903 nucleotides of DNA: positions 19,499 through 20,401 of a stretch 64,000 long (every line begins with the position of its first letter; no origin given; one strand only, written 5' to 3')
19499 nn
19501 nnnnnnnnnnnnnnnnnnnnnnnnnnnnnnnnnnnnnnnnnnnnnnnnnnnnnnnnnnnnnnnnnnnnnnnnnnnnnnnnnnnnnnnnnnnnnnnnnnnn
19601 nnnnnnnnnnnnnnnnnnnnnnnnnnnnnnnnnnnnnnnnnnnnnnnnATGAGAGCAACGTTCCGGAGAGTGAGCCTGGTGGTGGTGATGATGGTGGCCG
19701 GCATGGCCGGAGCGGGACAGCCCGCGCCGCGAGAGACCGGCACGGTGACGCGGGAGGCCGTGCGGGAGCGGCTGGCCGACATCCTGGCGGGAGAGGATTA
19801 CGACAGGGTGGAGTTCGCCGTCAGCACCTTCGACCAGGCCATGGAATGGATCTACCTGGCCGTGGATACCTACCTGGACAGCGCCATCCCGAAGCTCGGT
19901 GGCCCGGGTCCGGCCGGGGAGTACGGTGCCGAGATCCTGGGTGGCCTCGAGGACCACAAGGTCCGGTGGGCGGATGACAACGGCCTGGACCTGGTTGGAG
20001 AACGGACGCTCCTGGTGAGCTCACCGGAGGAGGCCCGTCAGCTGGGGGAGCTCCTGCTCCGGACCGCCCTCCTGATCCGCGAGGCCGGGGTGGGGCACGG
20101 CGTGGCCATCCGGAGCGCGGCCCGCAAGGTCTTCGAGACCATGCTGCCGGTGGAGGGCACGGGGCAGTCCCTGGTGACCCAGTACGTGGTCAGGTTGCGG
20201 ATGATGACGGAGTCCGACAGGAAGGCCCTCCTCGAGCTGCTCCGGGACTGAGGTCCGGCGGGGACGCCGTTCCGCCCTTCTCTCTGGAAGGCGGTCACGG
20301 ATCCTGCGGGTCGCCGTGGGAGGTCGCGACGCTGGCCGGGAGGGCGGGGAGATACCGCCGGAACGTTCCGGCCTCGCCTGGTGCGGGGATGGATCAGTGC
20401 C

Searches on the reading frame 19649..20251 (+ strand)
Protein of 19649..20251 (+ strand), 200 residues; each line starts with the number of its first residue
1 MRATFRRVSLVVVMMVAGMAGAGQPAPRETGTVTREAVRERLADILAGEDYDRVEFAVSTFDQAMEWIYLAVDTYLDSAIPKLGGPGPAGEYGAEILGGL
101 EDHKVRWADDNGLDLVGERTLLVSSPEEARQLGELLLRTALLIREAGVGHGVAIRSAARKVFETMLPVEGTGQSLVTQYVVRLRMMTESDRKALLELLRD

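Call 6: search_protein_families(library=pfam, proteins=[window:19649-20251:+])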
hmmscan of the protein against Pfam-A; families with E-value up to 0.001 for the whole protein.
window:19649-20251:+ (200 aa): 0 families

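Call 32: search_protein_families(library=pfam, proteins=[window:19649-20251:+], max_evalue=1)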
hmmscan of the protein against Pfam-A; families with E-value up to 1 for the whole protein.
window:19649-20251:+ (200 aa): 3 families
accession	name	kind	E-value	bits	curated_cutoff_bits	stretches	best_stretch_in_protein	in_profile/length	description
PF02746.21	MR_MLE_N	-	0.0011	19.6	22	1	4-72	22-93/117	Mandelate racemase / muconate lactonizing enzyme, N-terminal domain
PF03719.21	Ribosomal_S5_C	-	0.23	11.4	21.5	0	139-164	6-31/71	Ribosomal protein S5, C-terminal domain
PF13663.11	DUF4148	-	0.27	12.1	27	1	1-43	1-46/62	Domain of unknown function (DUF4148)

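Call 33: search_protein_families(library=ncbifam, proteins=[window:19649-20251:+], max_evalue=0.01)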
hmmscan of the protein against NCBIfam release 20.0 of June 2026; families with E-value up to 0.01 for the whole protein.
window:19649-20251:+ (200 aa): 0 families

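Call 51: search_solved_structures(query=window:19649-20251:+, max_evalue=1)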
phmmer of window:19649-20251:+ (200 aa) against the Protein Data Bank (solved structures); distinct sequences matched with E-value up to 1: 5.
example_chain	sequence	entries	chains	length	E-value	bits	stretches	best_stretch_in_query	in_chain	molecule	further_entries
2kcu_A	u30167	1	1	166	0.054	16.6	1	92-146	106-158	protein CtR107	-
5kax_A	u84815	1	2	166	0.056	16.6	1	92-146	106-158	CTR107 protein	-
9rtl_A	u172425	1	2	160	0.09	15.9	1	92-145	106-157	AraC effector-binding domain-containing protein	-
3e0h_A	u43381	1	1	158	0.11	15.6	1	92-145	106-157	uncharacterized protein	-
7osn_A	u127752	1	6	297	0.78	12.8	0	44-185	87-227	6-phosphogluconate dehydrogenase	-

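Call 58: find_homologous_proteins(query=window:19649-20251:+, max_evalue=0.001)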
Query window:19649-20251:+ (200 aa): 14 proteins with E <= 0.001 among 826 candidates.
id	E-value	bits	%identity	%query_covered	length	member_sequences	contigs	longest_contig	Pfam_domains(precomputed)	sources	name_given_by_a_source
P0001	3.2e-122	423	100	100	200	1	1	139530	-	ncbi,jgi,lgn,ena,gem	-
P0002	7.4e-107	373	89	100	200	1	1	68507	-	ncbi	-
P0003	6.8e-73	263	65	100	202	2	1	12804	-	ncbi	-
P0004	3.8e-62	227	67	81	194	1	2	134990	-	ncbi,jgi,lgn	-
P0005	2.7e-55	205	55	99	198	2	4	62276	-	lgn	-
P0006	4.2e-53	198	52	97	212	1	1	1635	-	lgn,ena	-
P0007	5.4e-53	198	60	81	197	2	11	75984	-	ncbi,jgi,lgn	-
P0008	1.8e-51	193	50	97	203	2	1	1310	-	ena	-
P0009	8.2e-51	191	57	79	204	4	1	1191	-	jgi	-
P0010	9.1e-50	187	48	98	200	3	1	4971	-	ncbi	-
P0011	3.7e-49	185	54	79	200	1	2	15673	-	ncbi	-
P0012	1.5e-48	183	52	94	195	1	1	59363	-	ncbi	-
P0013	5.2e-41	159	43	94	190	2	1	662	-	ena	-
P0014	4.0e-39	152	42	95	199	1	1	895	-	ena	-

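Call 59: find_encoding_contigs(protein=P0001, flank=1500, max_places=2)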
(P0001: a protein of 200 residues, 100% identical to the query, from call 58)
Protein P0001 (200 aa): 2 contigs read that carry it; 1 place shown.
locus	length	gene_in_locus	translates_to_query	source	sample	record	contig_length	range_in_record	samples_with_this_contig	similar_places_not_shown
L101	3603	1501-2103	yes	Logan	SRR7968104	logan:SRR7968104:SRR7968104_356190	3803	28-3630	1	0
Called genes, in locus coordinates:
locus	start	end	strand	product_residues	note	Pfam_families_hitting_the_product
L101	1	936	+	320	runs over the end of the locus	?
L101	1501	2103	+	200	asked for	-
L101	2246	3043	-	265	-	-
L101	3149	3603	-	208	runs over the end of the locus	?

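Call 60: find_encoding_contigs(protein=P0002, flank=3000, max_places=2)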
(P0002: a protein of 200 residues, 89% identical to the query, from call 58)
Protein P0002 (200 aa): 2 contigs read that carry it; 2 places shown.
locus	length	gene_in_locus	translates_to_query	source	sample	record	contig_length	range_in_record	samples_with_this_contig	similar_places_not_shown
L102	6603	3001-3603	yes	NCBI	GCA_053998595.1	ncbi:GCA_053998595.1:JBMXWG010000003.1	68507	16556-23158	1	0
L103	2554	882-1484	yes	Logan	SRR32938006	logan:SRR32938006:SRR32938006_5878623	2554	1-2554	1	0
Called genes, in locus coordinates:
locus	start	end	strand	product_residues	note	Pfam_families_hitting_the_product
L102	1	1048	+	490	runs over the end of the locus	PF17203:sCache_3_2, PF00672:HAMP, PF00512:HisKA, PF02518:HATPase_c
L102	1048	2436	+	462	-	PF00072:Response_reg, PF00158:Sigma54_activat, PF14532:Sigma54_activ_2, PF25601:AAA_lid_14, PF02954:HTH_8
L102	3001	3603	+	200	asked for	-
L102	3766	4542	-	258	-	-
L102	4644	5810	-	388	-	-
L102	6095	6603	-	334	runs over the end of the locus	PF00180:Iso_dh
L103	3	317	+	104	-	?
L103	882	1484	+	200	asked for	-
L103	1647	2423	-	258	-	-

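Call 61: find_encoding_contigs(protein=P0003, flank=3000, max_places=2)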
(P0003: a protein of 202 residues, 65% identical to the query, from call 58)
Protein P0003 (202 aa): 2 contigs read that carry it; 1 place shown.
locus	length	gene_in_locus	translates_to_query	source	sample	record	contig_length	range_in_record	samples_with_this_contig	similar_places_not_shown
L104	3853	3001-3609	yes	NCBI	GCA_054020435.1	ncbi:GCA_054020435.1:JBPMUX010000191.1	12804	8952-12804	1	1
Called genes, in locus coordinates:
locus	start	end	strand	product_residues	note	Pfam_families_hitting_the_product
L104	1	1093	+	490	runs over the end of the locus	PF17203:sCache_3_2, PF00672:HAMP, PF00512:HisKA, PF02518:HATPase_c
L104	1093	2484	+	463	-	PF00072:Response_reg, PF00158:Sigma54_activat, PF14532:Sigma54_activ_2, PF25601:AAA_lid_14, PF02954:HTH_8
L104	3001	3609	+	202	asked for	-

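Call 62: find_encoding_contigs(protein=P0005, flank=3000, max_places=2)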
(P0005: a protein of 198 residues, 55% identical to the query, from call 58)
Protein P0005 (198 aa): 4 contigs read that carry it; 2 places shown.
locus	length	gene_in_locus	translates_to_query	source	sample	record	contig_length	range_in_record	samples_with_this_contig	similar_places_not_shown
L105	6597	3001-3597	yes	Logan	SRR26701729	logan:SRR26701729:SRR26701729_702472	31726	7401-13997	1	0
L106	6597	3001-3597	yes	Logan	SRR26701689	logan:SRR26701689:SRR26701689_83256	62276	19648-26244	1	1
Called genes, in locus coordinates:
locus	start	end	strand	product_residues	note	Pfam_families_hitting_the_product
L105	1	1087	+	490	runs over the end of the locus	PF00672:HAMP, PF00512:HisKA, PF02518:HATPase_c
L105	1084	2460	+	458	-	PF00072:Response_reg, PF00158:Sigma54_activat, PF14532:Sigma54_activ_2, PF25601:AAA_lid_14, PF02954:HTH_8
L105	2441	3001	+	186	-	-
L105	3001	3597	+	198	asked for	-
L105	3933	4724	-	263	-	-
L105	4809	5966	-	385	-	-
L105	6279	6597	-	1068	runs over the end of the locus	PF04055:Radical_SAM, PF01209:Ubie_methyltran, PF08241:Methyltransf_11, PF08242:Methyltransf_12, PF13489:Methyltransf_23, PF13649:Methyltransf_25, PF13847:Methyltransf_31, PF18978:DUF5714, +4 more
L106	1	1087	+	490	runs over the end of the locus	PF00672:HAMP, PF00512:HisKA, PF02518:HATPase_c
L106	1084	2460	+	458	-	PF00072:Response_reg, PF00158:Sigma54_activat, PF14532:Sigma54_activ_2, PF25601:AAA_lid_14, PF02954:HTH_8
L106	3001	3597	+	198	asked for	-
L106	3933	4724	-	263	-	-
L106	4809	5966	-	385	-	-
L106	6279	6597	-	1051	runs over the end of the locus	PF04055:Radical_SAM, PF13489:Methyltransf_23, PF01209:Ubie_methyltran, PF08241:Methyltransf_11, PF08242:Methyltransf_12, PF13649:Methyltransf_25, PF13847:Methyltransf_31, PF18978:DUF5714, +4 more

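Call 63: find_encoding_contigs(protein=P0010, flank=3000, max_places=2)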
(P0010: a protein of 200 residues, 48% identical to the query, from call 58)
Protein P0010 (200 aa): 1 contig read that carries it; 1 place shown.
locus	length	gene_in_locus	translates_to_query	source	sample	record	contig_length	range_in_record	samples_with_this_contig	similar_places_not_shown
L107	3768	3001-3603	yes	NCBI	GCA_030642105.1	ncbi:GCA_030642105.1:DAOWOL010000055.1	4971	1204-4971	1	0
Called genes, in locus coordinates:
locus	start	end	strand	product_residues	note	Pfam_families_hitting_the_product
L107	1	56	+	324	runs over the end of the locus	PF12974:Phosphonate-bd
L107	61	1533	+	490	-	PF00672:HAMP, PF00512:HisKA, PF02518:HATPase_c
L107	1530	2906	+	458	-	PF00072:Response_reg, PF00158:Sigma54_activat, PF14532:Sigma54_activ_2, PF25601:AAA_lid_14, PF02954:HTH_8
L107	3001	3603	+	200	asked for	-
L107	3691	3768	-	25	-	?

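Call 64: find_encoding_contigs(protein=P0011, flank=3000, max_places=2)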
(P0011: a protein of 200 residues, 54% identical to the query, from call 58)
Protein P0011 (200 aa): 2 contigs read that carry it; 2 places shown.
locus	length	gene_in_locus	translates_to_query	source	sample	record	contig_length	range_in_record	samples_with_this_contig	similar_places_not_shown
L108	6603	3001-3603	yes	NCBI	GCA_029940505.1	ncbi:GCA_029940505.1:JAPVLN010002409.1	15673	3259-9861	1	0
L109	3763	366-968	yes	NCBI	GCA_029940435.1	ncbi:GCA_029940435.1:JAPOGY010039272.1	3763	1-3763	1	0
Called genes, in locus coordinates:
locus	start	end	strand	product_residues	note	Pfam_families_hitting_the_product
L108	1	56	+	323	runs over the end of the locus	PF12974:Phosphonate-bd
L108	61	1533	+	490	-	PF00672:HAMP, PF00512:HisKA, PF02518:HATPase_c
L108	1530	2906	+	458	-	PF00072:Response_reg, PF00158:Sigma54_activat, PF14532:Sigma54_activ_2, PF25601:AAA_lid_14, PF02954:HTH_8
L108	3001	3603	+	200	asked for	-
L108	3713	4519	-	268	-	-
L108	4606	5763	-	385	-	-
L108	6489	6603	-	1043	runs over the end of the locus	PF04055:Radical_SAM, PF13489:Methyltransf_23, PF01209:Ubie_methyltran, PF06325:PrmA, PF08241:Methyltransf_11, PF08242:Methyltransf_12, PF13649:Methyltransf_25, PF13847:Methyltransf_31, +3 more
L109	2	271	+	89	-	?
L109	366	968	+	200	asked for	-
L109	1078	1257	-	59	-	-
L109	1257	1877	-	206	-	-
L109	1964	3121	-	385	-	-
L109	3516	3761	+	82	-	?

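Call 65: find_encoding_contigs(protein=P0012, flank=3000, max_places=2)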
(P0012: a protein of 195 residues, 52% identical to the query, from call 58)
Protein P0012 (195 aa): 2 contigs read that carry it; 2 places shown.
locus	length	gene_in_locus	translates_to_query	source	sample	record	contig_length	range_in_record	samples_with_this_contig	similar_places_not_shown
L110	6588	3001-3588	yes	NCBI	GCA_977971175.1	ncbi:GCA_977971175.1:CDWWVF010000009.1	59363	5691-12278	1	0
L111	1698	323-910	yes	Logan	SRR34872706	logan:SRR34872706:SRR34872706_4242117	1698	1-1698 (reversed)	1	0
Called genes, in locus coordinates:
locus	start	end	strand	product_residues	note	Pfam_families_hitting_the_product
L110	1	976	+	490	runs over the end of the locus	PF00672:HAMP, PF00512:HisKA, PF02518:HATPase_c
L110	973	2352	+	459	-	PF00072:Response_reg, PF00158:Sigma54_activat, PF14532:Sigma54_activ_2, PF25601:AAA_lid_14, PF02954:HTH_8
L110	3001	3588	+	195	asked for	-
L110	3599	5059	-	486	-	PF03264:Cytochrom_NNT, PF14522:Cytochrome_C7 (faint)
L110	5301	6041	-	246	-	-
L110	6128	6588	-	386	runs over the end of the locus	-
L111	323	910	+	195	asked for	-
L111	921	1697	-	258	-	?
